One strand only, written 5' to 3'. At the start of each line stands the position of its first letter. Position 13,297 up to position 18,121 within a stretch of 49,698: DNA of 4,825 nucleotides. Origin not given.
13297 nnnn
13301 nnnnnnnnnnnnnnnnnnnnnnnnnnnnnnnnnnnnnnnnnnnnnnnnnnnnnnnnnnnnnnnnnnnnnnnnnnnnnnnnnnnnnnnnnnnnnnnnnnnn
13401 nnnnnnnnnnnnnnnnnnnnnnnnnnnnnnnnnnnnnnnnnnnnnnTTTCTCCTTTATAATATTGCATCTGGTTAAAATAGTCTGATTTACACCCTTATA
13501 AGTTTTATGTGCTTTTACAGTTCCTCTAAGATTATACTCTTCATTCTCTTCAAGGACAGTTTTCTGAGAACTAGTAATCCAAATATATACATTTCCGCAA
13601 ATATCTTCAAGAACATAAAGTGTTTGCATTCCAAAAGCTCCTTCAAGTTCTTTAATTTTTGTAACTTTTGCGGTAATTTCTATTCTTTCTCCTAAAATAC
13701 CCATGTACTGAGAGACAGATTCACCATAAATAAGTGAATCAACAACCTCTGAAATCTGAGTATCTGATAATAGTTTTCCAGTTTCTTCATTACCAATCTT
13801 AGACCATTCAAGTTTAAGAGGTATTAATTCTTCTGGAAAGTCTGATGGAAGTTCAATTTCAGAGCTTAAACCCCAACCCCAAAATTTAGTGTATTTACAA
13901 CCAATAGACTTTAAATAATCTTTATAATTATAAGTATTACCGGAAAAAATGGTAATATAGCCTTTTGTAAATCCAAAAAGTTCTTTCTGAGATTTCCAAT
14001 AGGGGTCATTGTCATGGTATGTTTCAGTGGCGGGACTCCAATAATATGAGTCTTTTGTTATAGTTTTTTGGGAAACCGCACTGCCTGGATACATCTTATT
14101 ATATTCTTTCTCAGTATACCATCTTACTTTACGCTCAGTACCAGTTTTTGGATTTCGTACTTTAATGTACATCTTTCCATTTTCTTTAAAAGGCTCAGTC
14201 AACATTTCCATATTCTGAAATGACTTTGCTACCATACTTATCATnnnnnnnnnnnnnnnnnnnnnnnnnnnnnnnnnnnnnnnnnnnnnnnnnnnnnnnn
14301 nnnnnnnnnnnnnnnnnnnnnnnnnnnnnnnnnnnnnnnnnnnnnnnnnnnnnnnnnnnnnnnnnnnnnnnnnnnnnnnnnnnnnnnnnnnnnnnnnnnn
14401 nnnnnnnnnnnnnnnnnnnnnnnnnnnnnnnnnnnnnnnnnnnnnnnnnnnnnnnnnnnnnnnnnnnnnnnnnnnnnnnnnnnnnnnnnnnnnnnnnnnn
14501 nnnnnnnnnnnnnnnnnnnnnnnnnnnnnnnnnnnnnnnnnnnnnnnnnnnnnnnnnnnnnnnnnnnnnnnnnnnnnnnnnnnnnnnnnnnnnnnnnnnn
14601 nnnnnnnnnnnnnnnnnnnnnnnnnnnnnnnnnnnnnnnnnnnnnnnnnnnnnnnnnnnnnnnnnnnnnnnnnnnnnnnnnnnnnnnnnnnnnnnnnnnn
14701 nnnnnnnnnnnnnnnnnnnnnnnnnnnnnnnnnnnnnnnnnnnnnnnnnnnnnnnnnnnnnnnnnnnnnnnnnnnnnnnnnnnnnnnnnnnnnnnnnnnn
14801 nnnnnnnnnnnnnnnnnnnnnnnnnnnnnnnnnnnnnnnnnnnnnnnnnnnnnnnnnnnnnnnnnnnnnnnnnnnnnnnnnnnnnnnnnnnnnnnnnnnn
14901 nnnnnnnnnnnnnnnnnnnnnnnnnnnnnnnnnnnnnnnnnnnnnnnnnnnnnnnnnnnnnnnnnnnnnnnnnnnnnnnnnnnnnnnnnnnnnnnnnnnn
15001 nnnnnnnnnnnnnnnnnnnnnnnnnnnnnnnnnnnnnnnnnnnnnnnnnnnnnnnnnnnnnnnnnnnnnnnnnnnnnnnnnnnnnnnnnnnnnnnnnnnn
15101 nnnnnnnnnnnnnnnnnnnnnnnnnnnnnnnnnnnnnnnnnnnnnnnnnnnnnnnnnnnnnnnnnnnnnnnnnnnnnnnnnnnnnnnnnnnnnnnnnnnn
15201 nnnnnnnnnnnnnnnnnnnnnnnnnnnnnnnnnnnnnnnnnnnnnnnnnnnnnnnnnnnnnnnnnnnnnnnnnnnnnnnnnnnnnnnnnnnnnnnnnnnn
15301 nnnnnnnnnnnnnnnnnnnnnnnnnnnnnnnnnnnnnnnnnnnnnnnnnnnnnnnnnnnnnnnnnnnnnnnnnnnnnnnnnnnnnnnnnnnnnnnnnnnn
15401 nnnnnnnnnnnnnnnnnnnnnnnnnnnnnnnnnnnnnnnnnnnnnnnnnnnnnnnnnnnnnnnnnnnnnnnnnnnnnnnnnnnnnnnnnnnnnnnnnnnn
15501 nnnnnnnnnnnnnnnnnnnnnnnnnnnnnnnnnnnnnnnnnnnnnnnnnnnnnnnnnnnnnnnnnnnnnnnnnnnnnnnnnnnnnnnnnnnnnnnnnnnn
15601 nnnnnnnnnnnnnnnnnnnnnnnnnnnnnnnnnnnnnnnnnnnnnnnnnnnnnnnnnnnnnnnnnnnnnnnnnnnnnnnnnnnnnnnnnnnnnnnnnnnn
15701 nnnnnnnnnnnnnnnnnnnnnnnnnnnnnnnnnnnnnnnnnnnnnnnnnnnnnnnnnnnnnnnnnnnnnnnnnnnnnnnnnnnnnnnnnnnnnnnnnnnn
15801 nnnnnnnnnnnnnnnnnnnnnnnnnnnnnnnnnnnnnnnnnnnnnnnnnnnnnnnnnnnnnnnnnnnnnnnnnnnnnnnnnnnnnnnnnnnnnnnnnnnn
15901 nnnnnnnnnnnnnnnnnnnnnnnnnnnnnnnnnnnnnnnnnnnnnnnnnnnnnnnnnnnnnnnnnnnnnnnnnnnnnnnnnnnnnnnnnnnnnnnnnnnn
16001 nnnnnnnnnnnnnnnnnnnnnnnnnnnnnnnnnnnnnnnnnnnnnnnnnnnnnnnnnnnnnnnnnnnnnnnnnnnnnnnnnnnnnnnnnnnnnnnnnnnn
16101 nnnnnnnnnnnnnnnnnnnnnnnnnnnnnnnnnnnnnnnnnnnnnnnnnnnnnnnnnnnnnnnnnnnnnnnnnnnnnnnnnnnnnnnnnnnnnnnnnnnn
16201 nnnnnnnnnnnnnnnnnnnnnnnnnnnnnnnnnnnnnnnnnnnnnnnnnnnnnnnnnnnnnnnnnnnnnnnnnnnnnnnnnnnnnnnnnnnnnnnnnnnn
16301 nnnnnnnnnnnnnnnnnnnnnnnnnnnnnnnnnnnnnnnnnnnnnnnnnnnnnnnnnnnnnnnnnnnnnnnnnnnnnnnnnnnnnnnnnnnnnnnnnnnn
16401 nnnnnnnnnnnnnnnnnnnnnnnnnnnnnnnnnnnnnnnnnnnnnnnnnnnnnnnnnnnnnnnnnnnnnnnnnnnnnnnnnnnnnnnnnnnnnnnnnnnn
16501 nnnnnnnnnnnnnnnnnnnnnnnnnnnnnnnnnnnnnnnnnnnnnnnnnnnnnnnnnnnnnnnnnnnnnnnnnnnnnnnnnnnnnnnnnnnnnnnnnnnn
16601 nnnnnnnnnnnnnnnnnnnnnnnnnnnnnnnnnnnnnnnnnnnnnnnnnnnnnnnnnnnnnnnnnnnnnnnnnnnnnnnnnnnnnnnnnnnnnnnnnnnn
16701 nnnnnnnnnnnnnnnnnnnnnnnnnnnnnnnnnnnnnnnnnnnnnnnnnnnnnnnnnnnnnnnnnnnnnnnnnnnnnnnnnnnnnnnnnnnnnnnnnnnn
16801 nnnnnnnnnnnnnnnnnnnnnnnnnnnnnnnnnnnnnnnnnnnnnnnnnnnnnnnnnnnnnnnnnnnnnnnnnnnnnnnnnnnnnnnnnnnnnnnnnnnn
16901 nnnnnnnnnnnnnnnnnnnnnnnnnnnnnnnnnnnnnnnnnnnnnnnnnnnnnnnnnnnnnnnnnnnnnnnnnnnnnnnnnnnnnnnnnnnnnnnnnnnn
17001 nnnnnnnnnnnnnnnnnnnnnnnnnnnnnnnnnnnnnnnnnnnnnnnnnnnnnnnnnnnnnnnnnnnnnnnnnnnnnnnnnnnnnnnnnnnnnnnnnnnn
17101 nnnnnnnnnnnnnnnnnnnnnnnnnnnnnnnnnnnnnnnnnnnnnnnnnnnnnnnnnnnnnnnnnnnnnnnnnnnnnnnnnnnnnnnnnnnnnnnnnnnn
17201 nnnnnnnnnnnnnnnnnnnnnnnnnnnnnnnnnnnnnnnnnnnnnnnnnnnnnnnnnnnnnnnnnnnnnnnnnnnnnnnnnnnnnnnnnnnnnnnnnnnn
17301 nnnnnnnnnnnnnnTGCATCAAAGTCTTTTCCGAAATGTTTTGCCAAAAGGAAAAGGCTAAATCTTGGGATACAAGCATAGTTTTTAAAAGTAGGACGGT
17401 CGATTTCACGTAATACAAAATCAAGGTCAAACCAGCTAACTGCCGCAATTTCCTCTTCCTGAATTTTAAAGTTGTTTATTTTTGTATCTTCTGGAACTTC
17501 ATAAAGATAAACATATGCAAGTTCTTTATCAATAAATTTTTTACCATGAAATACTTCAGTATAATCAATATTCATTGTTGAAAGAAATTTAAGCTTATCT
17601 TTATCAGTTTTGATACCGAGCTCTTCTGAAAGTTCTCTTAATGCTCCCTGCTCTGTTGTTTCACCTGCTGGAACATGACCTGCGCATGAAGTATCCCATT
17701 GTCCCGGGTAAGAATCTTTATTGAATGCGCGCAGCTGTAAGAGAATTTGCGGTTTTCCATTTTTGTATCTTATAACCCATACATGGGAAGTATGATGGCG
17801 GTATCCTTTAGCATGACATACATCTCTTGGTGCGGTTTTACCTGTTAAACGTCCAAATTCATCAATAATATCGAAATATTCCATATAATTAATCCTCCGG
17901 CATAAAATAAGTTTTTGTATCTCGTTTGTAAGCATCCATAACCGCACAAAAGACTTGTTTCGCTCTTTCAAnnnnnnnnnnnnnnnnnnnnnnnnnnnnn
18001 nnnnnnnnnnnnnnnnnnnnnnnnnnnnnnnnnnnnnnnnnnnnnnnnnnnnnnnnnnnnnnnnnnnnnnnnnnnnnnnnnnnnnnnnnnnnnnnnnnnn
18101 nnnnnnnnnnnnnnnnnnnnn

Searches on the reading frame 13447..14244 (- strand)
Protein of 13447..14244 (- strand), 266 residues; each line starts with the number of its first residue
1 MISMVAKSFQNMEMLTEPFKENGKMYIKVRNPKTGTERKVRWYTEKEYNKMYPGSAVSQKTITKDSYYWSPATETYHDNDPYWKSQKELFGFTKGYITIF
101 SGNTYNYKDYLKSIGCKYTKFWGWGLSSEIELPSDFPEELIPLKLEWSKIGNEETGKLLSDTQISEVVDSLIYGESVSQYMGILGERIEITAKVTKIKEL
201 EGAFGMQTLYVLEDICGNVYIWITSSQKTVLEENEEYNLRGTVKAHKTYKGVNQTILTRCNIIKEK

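Call 23: search_protein_families(library=phrogs, proteins=[window:13447-14244:-], max_evalue=0.001)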
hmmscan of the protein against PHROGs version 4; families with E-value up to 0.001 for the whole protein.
window:13447-14244:- (266 aa): 5 families
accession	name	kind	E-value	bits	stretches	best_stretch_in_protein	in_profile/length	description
phrog_2319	-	unknown function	3.1e-24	87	1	176-262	310-396/399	-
phrog_30451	-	unknown function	6.7e-19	69.4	1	88-262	98-279/287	-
phrog_27218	-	unknown function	5.1e-11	43.7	1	176-262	105-189/192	-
phrog_3628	-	unknown function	2e-10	41.3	1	177-263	169-256/257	-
phrog_4095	-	unknown function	0.00061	20.5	0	225-262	188-225/234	-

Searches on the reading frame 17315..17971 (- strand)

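Call 23: search_protein_families(library=phrogs, proteins=[window:17315-17971:-], max_evalue=0.001)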
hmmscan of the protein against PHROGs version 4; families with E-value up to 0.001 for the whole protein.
window:17315-17971:- (219 aa): 4 families
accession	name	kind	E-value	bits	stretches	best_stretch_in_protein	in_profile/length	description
phrog_1198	-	other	9.3e-17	62.6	1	50-188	28-152/253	MutT/NUDIX hydrolase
phrog_19657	-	other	2.2e-10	41.8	1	96-196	64-160/176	nudix hydrolase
phrog_1185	-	other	6.5e-07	30.1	1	89-162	178-240/301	nudix hydrolase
phrog_10313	-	other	0.00078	20.2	0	56-190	8-125/159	nudix hydrolase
